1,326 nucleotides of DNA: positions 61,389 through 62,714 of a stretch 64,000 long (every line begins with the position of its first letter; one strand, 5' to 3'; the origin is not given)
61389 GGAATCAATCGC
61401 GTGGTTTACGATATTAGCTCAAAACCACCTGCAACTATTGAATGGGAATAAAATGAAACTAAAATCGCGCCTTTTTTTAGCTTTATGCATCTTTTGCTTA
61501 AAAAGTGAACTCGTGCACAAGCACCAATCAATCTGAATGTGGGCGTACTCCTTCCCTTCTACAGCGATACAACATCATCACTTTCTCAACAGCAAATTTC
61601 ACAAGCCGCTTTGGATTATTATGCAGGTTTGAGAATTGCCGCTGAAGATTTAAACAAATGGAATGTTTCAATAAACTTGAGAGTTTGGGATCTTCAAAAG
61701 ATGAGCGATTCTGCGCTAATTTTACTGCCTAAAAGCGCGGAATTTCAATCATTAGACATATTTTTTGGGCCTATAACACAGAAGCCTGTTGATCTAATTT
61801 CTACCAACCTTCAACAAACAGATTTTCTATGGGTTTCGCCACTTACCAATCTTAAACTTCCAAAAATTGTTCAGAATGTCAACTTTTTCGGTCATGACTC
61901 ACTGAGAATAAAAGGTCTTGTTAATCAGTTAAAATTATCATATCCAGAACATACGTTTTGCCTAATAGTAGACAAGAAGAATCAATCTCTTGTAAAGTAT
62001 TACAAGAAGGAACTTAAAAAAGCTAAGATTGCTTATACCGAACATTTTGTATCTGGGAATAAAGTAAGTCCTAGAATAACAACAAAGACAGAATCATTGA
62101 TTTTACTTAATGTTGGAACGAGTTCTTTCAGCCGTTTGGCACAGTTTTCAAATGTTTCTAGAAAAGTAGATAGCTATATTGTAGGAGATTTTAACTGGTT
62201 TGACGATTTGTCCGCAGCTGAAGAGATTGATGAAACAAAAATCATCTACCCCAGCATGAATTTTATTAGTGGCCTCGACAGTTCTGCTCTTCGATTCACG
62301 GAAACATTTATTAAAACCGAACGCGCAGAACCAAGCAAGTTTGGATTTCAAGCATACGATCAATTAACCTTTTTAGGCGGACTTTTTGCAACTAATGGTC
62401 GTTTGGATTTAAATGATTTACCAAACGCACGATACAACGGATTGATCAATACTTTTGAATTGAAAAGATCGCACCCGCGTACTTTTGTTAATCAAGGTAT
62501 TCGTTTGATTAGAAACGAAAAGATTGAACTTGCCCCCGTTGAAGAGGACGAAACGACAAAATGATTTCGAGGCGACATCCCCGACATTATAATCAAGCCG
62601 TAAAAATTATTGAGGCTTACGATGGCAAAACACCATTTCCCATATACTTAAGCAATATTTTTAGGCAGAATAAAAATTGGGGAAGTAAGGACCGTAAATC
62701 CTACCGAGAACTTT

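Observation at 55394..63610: Single-base insertions interrupt core housekeeping genes pfkA, rnhA and guaA, alongside cinA, a PBP-like lipoprotein and an rsmB-like methyltransferase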

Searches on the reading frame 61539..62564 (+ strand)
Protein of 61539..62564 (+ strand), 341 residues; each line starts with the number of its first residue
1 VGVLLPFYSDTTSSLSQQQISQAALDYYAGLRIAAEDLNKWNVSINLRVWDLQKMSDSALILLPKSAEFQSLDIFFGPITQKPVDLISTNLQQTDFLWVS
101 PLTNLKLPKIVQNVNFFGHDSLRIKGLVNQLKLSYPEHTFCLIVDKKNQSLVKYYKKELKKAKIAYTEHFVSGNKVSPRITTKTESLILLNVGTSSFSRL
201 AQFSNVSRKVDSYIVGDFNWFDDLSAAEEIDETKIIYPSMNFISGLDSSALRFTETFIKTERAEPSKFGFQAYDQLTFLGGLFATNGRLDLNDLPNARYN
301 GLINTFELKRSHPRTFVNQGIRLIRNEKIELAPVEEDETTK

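Call 24: find_homologous_proteins(query=window:61539-62561:+, max_evalue=1e-50)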
Query window:61539-62561:+ (341 aa): 18 proteins with E <= 1e-50 among 2154 candidates.
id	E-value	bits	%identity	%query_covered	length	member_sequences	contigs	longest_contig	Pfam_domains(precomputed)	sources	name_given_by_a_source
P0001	1.5e-218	742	98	100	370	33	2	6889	-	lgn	-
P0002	1.1e-194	664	86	100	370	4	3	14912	-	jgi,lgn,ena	-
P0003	3.0e-163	561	73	100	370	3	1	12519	-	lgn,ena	-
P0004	2.3e-160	551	71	100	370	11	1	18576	-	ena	-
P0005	6.6e-160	550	71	100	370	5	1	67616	-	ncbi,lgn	-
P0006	1.3e-157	542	69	100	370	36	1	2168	-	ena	-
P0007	3.3e-157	541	71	96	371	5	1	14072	-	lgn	-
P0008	4.8e-155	534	70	96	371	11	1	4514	-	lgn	-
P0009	2.7e-153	528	69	96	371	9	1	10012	-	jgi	-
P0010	5.0e-153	527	68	100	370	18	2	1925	-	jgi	jgi:hypothetical protein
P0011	3.3e-152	524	66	100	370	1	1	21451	-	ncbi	-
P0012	1.2e-151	523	69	98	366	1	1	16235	-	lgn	-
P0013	2.0e-150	519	67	98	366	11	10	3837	-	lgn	-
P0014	1.3e-149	516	68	98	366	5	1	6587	-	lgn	-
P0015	6.9e-122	425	56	99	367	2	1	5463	-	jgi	jgi:hypothetical protein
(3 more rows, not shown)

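Call 25: find_encoding_contigs(protein=P0001, flank=10000, max_places=10)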
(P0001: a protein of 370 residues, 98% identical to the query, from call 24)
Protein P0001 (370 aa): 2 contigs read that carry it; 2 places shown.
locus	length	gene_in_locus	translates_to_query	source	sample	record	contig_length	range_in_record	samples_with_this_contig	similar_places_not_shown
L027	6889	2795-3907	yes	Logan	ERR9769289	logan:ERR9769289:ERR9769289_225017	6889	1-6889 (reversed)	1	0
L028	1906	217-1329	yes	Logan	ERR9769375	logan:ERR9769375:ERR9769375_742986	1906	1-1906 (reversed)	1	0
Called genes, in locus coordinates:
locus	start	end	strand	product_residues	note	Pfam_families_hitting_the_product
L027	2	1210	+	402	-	?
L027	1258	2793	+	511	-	PF00117:GATase, PF07722:Peptidase_C26, PF02540:NAD_synthase (weak), PF00764:Arginosuc_synth (weak), PF03054:tRNA_Me_trans (faint), PF00958:GMP_synt_C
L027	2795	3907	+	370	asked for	-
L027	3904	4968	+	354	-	PF01189:Methyltr_RsmB-F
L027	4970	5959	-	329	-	PF00108:Thiolase_N, PF08545:ACP_syn_III, PF08541:ACP_syn_III_C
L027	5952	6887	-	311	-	?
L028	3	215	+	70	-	?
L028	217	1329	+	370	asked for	-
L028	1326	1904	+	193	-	?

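Call 45: search_protein_families(library=pfam, proteins=[window:61539-62564:+], max_evalue=0.001)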
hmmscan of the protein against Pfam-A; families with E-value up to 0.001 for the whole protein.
window:61539-62564:+ (341 aa): 0 families
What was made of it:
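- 61453..62564 (+): Lipoprotein of 370 aa with no Pfam match. One G is missing at 61512, in the signal peptide. Call 45: no Pfam family.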
